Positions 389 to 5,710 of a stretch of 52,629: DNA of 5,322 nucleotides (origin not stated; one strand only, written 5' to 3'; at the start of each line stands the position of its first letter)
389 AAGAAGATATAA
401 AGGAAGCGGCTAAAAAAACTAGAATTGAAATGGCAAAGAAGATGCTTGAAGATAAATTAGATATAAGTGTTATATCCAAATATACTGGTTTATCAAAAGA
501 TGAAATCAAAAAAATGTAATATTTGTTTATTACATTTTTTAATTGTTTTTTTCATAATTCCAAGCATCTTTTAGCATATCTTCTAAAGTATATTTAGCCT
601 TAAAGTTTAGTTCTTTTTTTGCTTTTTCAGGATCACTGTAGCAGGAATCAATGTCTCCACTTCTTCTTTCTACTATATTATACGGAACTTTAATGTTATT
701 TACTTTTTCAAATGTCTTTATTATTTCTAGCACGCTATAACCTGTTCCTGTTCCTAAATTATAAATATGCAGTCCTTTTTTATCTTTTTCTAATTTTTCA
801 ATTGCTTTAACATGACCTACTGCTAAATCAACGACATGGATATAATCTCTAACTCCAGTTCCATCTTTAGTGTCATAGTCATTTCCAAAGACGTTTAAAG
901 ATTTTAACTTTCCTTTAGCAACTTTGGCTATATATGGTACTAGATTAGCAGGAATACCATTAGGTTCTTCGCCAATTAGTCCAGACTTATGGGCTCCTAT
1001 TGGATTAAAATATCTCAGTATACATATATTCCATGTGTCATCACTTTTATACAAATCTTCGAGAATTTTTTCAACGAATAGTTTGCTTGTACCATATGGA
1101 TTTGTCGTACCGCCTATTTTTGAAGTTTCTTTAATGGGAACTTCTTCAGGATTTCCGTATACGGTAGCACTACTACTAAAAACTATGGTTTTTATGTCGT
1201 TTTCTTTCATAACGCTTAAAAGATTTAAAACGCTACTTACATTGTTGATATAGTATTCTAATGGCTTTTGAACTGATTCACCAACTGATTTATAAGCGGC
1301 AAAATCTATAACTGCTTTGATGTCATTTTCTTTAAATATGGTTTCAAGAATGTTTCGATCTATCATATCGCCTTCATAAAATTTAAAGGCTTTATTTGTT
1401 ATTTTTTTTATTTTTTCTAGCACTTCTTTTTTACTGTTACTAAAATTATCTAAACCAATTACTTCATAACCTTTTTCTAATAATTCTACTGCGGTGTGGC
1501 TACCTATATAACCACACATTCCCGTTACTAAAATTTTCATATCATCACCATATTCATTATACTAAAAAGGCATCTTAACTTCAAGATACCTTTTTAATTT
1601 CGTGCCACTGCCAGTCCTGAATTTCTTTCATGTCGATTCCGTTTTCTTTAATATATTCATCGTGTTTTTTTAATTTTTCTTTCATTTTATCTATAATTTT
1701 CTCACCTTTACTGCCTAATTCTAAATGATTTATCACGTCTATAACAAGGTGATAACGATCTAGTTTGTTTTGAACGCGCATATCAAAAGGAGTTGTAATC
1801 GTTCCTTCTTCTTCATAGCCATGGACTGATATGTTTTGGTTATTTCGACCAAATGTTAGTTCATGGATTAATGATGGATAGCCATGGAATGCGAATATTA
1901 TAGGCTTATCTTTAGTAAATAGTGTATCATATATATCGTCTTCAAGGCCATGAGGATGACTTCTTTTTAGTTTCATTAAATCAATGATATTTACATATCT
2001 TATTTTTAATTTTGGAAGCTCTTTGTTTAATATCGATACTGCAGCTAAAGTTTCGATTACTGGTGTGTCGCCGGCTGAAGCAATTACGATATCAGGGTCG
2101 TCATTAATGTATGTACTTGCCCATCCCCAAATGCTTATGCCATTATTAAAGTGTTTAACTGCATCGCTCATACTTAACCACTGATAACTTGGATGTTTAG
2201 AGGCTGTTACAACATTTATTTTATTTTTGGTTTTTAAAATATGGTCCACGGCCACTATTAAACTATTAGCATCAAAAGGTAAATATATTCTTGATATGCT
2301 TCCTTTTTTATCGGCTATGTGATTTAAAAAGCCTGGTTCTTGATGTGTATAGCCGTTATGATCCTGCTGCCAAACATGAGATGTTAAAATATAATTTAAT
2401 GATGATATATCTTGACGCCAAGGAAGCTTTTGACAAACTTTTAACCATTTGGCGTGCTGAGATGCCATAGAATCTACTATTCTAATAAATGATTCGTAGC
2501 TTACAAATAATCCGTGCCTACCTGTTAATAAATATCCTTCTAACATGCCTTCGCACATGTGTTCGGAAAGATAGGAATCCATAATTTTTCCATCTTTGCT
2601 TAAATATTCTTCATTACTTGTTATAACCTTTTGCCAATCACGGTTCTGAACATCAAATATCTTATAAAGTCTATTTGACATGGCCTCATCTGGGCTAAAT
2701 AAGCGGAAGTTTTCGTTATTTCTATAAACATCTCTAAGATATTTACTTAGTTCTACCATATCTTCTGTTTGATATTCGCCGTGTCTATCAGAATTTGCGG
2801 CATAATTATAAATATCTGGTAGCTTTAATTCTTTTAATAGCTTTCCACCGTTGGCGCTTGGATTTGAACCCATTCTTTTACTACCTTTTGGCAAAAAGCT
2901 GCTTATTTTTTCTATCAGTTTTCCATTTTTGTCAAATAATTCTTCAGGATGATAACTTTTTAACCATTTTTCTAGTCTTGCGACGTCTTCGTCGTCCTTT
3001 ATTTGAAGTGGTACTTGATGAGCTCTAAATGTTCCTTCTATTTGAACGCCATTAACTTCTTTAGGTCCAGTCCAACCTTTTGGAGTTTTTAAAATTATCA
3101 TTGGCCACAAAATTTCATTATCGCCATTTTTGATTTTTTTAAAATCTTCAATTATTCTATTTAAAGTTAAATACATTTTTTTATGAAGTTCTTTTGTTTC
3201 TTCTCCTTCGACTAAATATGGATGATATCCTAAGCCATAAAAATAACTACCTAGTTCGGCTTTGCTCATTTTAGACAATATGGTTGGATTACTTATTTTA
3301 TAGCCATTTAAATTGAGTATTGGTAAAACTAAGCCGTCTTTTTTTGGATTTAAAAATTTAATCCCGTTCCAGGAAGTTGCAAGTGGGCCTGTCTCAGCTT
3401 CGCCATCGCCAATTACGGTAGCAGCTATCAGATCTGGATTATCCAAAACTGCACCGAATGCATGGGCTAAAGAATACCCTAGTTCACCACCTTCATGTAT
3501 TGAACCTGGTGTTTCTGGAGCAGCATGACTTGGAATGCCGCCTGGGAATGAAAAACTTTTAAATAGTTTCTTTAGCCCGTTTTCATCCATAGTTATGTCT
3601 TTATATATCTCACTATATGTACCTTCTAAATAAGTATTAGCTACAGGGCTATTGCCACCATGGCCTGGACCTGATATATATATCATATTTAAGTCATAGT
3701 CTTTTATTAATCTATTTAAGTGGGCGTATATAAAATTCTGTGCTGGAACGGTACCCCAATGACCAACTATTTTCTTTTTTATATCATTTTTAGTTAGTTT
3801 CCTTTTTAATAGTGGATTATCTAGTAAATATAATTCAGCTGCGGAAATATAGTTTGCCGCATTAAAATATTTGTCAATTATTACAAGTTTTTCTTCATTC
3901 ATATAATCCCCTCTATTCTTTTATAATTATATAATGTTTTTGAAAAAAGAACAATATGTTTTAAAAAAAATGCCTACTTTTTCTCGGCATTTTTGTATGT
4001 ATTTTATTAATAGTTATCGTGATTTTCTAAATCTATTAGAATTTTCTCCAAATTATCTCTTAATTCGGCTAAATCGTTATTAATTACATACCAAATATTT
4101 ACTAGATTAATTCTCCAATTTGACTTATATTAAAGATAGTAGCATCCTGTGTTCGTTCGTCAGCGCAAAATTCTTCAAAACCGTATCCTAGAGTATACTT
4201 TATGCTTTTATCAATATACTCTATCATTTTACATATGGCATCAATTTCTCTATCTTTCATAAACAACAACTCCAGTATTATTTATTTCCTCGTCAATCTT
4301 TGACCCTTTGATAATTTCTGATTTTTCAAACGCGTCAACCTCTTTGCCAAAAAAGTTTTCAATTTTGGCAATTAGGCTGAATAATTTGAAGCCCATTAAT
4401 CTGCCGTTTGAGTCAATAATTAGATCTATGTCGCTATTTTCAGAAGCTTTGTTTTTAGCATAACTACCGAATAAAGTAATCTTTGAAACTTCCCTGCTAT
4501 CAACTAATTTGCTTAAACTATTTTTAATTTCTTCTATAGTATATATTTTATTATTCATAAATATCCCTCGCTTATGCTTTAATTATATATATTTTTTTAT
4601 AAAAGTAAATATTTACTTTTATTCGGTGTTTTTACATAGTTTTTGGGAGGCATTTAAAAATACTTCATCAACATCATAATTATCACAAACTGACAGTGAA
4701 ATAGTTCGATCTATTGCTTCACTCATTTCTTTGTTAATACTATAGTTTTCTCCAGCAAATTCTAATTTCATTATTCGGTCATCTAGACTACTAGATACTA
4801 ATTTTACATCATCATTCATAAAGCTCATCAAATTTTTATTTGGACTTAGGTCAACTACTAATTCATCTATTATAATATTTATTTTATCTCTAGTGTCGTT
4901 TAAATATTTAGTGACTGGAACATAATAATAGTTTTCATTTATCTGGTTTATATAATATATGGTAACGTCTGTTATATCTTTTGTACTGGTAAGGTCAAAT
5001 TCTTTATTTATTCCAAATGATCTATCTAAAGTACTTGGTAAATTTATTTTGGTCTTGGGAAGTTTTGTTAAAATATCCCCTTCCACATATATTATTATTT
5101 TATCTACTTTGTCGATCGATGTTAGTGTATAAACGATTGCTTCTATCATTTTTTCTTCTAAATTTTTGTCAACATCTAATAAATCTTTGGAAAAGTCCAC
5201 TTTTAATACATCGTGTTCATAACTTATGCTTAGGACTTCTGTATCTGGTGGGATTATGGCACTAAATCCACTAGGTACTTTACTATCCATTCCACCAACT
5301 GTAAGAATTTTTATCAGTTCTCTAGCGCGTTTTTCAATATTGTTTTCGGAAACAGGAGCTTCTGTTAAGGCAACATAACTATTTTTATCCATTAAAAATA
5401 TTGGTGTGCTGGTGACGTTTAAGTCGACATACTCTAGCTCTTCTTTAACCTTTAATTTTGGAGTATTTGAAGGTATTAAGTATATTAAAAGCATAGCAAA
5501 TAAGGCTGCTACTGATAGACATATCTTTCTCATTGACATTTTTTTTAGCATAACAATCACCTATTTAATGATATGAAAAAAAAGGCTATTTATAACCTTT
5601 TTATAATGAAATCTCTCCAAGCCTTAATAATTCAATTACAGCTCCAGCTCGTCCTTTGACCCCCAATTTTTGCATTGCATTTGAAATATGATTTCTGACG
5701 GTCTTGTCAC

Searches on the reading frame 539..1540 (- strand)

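Call 26: search_protein_families(library=pfam, proteins=[window:539-1540:-], max_evalue=0.001)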
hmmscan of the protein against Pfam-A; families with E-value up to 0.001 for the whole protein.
window:539-1540:- (333 aa): 11 families
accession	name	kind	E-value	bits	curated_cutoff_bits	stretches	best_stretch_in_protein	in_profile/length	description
PF16363.11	GDP_Man_Dehyd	-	2.2e-62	211.9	27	1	4-325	1-331/332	GDP-mannose 4,6 dehydratase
PF01370.27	Epimerase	-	1.9e-56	191.6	20.9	1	3-263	1-240/240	NAD dependent epimerase/dehydratase family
PF02719.21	Polysacc_synt_2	-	8.7e-15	55.1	20.2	1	3-183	1-174/293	Polysaccharide biosynthesis protein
PF01073.25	3Beta_HSD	-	7.8e-13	48.5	22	1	4-160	1-157/280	3-beta hydroxysteroid dehydrogenase/isomerase family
PF04321.23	RmlD_sub_bind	-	9.7e-12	45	27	1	1-162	1-138/287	RmlD substrate binding domain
PF07993.18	NAD_binding_4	-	2e-07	30.8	20.1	1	5-189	1-216/258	Male sterility protein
PF00106.31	adh_short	-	3.1e-07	30.5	26.6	1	3-71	3-70/195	short chain dehydrogenase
PF05368.20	NmrA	-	2.8e-05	24.3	27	0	2-124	4-107/298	NmrA-like family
PF08659.16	KR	-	0.00032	21.1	22.6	1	3-133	3-146/180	KR domain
PF13460.12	NAD_binding_10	-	0.00034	21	27.2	1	10-140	4-115/184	NAD(P)H-binding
PF03721.20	UDPG_MGDP_dh_N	-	0.0007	19.6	27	0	1-59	1-51/187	UDP-glucose/GDP-mannose dehydrogenase family, NAD binding domain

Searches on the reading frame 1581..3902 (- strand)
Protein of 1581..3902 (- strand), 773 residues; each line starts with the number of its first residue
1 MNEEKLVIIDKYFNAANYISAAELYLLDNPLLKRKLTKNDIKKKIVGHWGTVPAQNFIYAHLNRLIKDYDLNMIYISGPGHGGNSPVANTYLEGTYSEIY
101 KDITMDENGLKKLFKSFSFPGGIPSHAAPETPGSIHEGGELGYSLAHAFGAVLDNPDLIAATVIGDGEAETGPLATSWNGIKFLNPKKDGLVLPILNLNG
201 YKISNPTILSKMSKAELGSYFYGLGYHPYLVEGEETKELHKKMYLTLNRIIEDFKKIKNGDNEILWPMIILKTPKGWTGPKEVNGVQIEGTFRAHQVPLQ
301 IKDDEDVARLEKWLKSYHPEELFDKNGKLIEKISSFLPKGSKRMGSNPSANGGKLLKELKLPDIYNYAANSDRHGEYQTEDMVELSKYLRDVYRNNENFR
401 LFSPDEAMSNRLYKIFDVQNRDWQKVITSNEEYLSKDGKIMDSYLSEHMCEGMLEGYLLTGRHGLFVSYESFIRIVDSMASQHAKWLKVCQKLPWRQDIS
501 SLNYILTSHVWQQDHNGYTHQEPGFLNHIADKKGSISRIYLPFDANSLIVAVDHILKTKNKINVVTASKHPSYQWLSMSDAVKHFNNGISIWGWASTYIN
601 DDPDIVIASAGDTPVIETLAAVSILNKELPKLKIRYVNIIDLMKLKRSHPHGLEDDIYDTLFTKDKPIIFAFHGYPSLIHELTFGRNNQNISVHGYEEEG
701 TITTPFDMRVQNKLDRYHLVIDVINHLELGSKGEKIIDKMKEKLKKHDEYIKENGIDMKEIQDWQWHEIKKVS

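Call 26: search_protein_families(library=pfam, proteins=[window:1581-3902:-], max_evalue=0.001)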
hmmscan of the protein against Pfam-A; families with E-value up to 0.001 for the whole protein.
window:1581-3902:- (773 aa): 3 families
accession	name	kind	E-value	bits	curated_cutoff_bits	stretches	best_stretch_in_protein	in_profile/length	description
PF09364.15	XFP_N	-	2.2e-160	533.9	23.7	1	2-354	3-363/364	XFP N-terminal domain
PF09363.15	XFP_C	-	3.1e-84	281.9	23.4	1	569-766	1-202/202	XFP C-terminal domain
PF03894.20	XFP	-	3.5e-77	258.6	22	1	384-557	2-176/177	D-xylulose 5-phosphate/D-fructose 6-phosphate phosphoketolase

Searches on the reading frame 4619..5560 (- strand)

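Call 26: search_protein_families(library=pfam, proteins=[window:4619-5560:-], max_evalue=0.001)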
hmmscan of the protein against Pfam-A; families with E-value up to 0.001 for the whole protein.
window:4619-5560:- (313 aa): 1 family
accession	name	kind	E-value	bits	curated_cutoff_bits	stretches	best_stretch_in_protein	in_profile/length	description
PF10646.14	Germane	-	5e-23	82.4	23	2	59-162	7-114/117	Sporulation and spore germination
